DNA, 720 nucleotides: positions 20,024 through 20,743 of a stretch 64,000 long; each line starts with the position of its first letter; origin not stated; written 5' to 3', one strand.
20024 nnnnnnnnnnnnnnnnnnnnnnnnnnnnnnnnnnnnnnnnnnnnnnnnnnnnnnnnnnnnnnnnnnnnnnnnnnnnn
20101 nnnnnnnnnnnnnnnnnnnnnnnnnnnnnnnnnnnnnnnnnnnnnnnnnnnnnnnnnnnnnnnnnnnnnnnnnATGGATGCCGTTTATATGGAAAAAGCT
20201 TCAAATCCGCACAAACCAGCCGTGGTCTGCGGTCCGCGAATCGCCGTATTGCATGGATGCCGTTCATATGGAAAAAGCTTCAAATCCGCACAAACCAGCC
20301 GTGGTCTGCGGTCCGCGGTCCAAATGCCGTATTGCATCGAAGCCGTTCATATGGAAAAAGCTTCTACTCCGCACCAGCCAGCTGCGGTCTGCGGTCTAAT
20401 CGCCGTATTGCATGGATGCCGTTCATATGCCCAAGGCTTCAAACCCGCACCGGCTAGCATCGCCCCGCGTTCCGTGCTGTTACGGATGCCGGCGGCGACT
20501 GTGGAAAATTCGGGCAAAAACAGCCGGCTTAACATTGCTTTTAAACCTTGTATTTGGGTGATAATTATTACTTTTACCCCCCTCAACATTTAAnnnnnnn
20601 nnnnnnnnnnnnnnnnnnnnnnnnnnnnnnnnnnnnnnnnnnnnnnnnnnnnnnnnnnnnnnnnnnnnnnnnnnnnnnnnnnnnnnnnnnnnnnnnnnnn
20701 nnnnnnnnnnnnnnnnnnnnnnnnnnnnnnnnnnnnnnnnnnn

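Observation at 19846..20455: Minisatellite of 76-83 bp units with a constant half and a variant half; the ORFs through it are artifacts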

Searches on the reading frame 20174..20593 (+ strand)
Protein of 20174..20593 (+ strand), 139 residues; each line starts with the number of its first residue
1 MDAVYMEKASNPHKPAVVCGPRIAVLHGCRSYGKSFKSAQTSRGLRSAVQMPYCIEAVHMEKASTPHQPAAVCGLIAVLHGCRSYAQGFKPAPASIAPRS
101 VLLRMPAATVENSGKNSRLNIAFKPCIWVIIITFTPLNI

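Call 83: search_protein_families(library=pfam, proteins=[window:20174-20593:+], max_evalue=0.1)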
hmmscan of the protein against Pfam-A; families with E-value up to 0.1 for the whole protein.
window:20174-20593:+ (139 aa): 3 families
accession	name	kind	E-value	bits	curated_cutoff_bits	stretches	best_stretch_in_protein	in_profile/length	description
PF04982.19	TM_HPP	-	0.032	14.3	27.2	1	54-114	92-151/157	HPP, transmembrane region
PF15505.12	Vexin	-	0.091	14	25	0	8-36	44-72/76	Vexin domain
PF23505.1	YqgG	-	0.1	13.1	27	0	23-43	23-42/47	YqgG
